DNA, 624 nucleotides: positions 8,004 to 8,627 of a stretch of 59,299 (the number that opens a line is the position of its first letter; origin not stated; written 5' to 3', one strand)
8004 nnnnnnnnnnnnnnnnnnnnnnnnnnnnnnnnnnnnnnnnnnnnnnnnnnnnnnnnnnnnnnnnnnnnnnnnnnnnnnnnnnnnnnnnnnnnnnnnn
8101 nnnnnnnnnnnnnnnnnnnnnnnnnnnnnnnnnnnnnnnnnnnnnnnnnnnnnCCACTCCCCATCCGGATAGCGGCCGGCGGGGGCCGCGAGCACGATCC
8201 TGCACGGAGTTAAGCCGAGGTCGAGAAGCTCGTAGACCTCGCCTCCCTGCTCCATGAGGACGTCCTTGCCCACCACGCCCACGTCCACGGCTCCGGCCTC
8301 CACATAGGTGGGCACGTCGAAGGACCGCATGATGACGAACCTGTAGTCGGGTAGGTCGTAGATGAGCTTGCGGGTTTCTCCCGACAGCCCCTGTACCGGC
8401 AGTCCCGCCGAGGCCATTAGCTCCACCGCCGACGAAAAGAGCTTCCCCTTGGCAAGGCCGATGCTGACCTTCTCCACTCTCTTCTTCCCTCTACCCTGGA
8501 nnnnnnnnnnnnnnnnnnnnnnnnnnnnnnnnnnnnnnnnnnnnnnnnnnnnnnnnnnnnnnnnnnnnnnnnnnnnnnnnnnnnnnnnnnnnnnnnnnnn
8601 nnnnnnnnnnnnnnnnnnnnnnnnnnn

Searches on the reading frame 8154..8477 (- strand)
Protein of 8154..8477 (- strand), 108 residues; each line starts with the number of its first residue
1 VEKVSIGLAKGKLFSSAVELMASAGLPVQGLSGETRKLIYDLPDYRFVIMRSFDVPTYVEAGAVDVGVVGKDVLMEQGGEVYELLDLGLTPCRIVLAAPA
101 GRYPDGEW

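Call 28: find_encoding_contigs(protein=P0005, flank=4000, max_places=10)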
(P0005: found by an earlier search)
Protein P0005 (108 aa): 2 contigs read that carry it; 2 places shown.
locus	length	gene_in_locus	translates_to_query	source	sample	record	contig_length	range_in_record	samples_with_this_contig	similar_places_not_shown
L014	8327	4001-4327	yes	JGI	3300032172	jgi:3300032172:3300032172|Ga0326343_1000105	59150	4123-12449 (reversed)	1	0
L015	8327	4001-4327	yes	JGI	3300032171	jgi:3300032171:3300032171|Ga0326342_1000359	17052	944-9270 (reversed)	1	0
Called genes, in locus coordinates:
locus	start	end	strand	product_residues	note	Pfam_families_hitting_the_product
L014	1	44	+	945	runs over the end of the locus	-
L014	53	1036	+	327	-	PF03787:RAMPs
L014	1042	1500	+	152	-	-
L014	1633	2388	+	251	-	-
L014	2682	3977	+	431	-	PF13393:tRNA-synt_His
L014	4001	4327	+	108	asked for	PF01634:HisG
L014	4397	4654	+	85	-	PF01634:HisG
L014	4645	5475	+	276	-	PF00815:Histidinol_dh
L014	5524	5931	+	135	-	PF00815:Histidinol_dh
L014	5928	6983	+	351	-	PF00155:Aminotran_1_2, PF00266:Aminotran_5 (faint)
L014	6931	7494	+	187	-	PF00475:IGPD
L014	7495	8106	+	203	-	PF00117:GATase, PF07685:GATase_3 (weak)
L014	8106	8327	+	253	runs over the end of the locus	PF00977:His_biosynth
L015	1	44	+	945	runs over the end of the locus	-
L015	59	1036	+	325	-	PF03787:RAMPs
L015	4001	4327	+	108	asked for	PF01634:HisG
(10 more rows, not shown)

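Call 50: find_encoding_contigs(protein=P0004, flank=3000, max_places=10)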
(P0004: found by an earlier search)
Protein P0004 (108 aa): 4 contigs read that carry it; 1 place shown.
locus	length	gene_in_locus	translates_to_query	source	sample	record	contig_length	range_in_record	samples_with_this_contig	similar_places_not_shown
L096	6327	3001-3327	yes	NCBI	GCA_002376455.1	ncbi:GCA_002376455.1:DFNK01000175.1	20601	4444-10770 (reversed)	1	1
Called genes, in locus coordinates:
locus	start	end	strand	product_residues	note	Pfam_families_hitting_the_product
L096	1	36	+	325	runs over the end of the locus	PF03787:RAMPs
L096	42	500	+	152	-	-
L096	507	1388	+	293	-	-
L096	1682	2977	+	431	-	PF13393:tRNA-synt_His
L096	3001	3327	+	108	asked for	PF01634:HisG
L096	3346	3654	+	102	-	PF01634:HisG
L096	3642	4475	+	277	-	PF00815:Histidinol_dh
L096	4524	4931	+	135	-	PF00815:Histidinol_dh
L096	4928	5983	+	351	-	PF00155:Aminotran_1_2, PF00266:Aminotran_5 (faint)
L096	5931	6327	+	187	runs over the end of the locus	PF00475:IGPD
